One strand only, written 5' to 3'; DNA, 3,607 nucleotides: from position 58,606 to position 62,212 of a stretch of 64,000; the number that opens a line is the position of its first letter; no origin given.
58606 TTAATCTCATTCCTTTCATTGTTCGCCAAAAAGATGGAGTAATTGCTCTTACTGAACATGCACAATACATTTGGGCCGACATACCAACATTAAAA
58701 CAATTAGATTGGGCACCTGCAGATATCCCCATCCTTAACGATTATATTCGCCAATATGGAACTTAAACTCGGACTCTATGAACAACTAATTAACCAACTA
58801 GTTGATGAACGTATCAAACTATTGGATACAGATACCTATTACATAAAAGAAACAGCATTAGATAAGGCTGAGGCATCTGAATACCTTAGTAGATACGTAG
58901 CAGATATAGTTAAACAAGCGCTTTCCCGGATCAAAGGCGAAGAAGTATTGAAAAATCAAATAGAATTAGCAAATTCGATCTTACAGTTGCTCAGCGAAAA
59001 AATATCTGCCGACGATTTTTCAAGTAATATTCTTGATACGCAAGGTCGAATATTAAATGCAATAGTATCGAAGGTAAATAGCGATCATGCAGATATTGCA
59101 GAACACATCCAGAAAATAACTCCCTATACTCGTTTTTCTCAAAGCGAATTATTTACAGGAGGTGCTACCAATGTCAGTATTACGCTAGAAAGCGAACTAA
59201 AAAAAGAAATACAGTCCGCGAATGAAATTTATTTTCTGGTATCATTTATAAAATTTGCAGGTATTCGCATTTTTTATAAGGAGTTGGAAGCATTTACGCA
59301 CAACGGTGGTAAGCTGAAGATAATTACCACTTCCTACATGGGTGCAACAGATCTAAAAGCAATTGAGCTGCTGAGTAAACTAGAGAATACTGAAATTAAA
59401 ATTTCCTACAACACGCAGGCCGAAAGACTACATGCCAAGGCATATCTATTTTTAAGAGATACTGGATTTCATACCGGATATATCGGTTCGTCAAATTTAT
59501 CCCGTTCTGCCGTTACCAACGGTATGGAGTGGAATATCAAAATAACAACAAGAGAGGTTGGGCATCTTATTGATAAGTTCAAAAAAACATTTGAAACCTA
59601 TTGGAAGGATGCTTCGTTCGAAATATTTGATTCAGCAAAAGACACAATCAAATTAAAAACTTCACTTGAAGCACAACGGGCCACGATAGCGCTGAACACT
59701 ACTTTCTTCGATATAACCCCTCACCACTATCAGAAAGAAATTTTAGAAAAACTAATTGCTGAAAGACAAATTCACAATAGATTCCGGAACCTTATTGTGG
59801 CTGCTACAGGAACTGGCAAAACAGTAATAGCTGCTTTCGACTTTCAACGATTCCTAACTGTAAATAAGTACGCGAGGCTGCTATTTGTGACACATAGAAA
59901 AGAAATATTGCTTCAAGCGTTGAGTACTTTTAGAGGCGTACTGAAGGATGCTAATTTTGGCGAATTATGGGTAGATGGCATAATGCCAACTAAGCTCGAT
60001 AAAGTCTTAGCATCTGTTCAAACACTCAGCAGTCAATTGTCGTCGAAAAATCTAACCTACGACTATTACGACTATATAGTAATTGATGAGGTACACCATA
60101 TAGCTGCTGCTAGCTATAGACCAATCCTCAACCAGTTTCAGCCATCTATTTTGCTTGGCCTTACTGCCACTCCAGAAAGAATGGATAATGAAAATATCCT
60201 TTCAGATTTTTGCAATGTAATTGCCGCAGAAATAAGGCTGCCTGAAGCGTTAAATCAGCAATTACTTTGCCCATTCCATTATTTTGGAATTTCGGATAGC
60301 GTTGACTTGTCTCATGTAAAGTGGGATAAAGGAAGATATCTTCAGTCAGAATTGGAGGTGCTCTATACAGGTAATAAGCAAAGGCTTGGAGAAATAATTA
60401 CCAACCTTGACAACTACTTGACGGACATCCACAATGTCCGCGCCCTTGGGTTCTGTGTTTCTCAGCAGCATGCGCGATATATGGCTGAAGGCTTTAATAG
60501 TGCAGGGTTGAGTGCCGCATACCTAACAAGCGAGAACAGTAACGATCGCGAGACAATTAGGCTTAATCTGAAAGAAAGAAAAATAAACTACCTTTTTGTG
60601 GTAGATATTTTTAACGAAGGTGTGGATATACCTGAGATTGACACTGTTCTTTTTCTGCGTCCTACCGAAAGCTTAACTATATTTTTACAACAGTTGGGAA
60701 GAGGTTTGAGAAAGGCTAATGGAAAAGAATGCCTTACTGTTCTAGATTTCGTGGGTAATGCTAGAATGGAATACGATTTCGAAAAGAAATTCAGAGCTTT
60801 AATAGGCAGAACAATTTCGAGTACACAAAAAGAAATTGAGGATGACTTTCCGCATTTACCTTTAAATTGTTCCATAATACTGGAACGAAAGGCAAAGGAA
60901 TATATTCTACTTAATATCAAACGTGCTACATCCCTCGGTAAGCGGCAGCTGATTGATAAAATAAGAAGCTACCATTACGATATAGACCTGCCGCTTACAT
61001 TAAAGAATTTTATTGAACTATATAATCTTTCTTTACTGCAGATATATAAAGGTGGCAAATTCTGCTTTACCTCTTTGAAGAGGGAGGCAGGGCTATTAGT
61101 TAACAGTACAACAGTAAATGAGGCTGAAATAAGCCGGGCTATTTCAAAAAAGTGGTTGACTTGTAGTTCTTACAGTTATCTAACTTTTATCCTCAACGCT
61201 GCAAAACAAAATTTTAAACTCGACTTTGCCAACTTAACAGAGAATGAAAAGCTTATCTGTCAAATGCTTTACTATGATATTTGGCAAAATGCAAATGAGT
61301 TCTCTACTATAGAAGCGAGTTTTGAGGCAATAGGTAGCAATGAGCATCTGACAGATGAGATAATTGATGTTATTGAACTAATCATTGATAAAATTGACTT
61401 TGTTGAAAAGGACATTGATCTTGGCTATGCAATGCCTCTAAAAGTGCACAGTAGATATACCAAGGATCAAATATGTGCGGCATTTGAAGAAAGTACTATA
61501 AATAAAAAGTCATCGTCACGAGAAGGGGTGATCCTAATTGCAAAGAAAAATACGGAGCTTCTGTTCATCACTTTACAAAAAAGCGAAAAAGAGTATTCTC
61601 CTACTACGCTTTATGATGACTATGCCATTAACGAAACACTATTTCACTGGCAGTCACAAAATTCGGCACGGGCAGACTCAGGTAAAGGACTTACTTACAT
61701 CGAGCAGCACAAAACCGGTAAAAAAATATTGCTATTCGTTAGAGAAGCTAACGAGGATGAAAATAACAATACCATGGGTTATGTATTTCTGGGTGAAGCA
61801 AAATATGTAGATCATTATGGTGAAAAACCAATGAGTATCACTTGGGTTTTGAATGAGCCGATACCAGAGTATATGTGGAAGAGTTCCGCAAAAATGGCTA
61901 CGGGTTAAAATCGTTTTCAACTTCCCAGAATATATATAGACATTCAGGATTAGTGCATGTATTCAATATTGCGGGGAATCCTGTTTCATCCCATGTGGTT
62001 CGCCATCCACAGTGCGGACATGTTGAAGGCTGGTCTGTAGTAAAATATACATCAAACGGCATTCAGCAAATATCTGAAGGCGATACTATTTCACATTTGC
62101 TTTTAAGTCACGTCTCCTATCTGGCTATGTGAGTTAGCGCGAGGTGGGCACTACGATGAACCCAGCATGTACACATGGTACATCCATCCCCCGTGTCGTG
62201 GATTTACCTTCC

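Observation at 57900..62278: AT-rich islet encoding a NUDIX hydrolase translationally coupled to a PLD-nuclease/SF2-helicase/DUF3427 giant protein: candidate undescribed defence module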

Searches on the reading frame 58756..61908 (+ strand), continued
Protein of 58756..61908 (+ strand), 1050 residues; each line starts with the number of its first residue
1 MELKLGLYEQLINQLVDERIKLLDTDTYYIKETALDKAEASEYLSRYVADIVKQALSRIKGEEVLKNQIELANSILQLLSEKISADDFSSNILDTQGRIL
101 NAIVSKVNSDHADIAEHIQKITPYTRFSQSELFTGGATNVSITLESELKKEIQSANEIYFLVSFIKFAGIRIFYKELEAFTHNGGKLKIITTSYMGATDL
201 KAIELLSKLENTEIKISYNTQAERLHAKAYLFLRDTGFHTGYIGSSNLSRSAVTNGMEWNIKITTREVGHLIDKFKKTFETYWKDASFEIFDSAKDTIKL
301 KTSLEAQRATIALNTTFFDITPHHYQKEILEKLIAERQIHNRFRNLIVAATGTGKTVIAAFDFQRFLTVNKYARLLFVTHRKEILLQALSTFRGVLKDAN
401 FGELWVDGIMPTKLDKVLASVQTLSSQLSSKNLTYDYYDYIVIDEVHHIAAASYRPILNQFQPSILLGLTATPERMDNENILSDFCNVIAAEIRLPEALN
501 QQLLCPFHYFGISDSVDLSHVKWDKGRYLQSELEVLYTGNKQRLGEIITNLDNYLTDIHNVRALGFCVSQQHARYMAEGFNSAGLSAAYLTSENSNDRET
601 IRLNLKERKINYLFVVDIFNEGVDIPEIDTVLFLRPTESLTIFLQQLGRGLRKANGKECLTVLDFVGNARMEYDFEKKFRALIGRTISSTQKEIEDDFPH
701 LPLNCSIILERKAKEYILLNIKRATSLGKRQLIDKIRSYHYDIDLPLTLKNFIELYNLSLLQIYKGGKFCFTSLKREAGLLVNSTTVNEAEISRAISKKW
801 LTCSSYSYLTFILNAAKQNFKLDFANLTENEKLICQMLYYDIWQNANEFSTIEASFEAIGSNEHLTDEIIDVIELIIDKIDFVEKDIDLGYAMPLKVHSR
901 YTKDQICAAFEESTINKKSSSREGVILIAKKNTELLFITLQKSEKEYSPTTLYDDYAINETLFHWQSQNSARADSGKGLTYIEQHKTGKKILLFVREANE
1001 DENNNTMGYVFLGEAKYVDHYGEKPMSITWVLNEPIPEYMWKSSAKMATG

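Call 66: search_protein_families(library=padloc, alignment_id=A3, max_evalue=0.00001)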
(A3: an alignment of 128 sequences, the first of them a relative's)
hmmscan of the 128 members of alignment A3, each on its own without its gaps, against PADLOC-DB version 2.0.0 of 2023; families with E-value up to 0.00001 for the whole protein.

A. member 1, L002:2631-3356:- (241 aa): 0 families

B. families by the number of members that match (of 128 scanned): 178 families (the first 25 are shown)
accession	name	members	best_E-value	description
PDLC04132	HNH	6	1.3e-88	-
PDLC03546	HNH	6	1.6e-39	Type II restriction enzyme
PDLC04135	mad3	4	1.3e-48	mads_3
PDLC04140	mad8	4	6e-16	mads_8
PDLC02980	AriA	3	2.2e-12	-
PDLC04807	PDC-S02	2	7.7e-135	-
PDLC04919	PDC-S13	2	1.9e-115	-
PDLC04803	PDC-S02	2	1.6e-98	-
PDLC04827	PDC-S02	2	3.2e-95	-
PDLC04795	PDC-S02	2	2.9e-86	-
PDLC04810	PDC-S02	2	4.4e-82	-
PDLC04831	PDC-S02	2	3.9e-81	-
PDLC04822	PDC-S02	2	2.2e-76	-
PDLC04820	PDC-S02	2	2e-74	-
PDLC04812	PDC-S02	2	1.9e-49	-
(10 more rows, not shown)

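Call 67: search_protein_families(library=pfam, alignment_id=A3, max_evalue=0.00001)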
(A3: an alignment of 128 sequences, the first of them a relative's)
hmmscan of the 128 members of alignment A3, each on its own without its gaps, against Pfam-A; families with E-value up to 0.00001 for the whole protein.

A. member 1, L002:2631-3356:- (241 aa): 1 family
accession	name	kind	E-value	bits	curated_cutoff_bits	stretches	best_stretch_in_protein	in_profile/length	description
PF01578.25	Cytochrom_C_asm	-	2.9e-14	53.6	29.9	1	48-166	68-198/212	Cytochrome C assembly protein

B. families by the number of members that match (of 128 scanned): 152 families (the first 25 are shown)
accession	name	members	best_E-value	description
PF13391.12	HNH_2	6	9.2e-13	HNH endonuclease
PF00005.33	ABC_tran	4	3.4e-52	ABC transporter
PF03734.19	YkuD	3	2.3e-26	L,D-transpeptidase catalytic domain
PF18962.6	Por_Secre_tail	3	2.1e-13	Secretion system C-terminal sorting domain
PF13304.12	AAA_21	3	9.3e-13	AAA domain, putative AbiEii toxin, Type IV TA system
PF06250.17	YhcG_C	2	5.8e-58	YhcG PDDEXK nuclease domain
PF09553.16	RE_Eco47II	2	3.1e-55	Eco47II restriction endonuclease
PF17761.7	DUF1016_N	2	4.3e-44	DUF1016 N-terminal domain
PF00145.23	DNA_methylase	2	7.8e-39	C-5 cytosine-specific DNA methylase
PF08212.18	Lipocalin_2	2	8.8e-35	Lipocalin-like domain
PF04055.27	Radical_SAM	2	7.7e-24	Radical SAM superfamily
PF20142.4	Scaffold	2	1.6e-16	Scaffold domain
PF13847.12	Methyltransf_31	2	5.4e-15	Methyltransferase domain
PF08241.18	Methyltransf_11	2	1e-13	Methyltransferase domain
PF13649.12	Methyltransf_25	2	4.1e-13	Methyltransferase domain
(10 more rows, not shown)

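Call 75: search_protein_families(library=padloc, proteins=[L047:8179-8949:+, L076:8140-9129:+], max_evalue=0.01)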
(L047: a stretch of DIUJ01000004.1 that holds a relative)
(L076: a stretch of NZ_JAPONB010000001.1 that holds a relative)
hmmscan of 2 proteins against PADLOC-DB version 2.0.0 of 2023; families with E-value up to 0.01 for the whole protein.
L047:8179-8949:+ (256 aa): 3 families
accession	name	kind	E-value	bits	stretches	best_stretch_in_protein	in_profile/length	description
PDLC04132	HNH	-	1.3e-88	294.8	1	3-255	26-273/286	-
PDLC03546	HNH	-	1.6e-39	133.6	1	2-254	10-277/282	Type II restriction enzyme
PDLC03529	REase_II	-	7.2e-05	20.1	1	146-214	281-349/389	Type II restriction enzyme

L076:8140-9129:+ (329 aa): 3 families
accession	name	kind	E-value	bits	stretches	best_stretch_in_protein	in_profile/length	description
PDLC04132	HNH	-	2.3e-24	84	1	195-328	142-273/286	-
PDLC03546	HNH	-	2.2e-12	44.6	1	205-328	157-278/282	Type II restriction enzyme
PDLC01256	Cas9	-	0.0058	13.5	1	219-257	511-548/711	"CAS-II-A,CAS-II-B,CAS-II-C; effector__SPE"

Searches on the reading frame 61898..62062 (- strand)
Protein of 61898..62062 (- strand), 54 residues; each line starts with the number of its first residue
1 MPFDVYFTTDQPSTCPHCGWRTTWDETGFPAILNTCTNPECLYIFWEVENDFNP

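Call 34: search_protein_families(library=pfam, proteins=[window:61898-62062:-], max_evalue=5)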
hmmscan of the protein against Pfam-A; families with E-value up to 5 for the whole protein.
window:61898-62062:- (54 aa): 4 families
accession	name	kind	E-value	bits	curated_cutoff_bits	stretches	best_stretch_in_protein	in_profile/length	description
PF22795.1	DUF4796_N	-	0.031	14.6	27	1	7-19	14-26/29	DUF4796 N-terminal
PF14952.11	zf-tcix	-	0.16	12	31.2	0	35-47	26-38/42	Putative treble-clef, zinc-finger, Zn-binding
PF01396.24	Zn_ribbon_Top1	-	0.58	10.4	32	0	36-47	24-36/39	Topoisomerase DNA binding C4 zinc finger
PF04606.18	Ogr_Delta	-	1.6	9.2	26.3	0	33-41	25-33/47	Ogr/Delta-like zinc finger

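Call 35: search_protein_families(library=phrogs, proteins=[window:61898-62062:-], max_evalue=1)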
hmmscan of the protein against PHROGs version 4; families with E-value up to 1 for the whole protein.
window:61898-62062:- (54 aa): 1 family
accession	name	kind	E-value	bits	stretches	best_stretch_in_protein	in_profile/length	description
phrog_15404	-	unknown function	0.2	13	1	3-21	17-36/89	-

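Call 40: find_homologous_proteins(query=window:61898-62062:-, max_evalue=0.01)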
Query window:61898-62062:-: no candidate shares three 5-residue words with the query. No homologue found.

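Call 75: search_protein_families(library=padloc, proteins=[window:61898-62062:-], max_evalue=0.01)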
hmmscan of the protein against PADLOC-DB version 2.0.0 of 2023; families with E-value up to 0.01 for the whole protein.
window:61898-62062:- (54 aa): 0 families
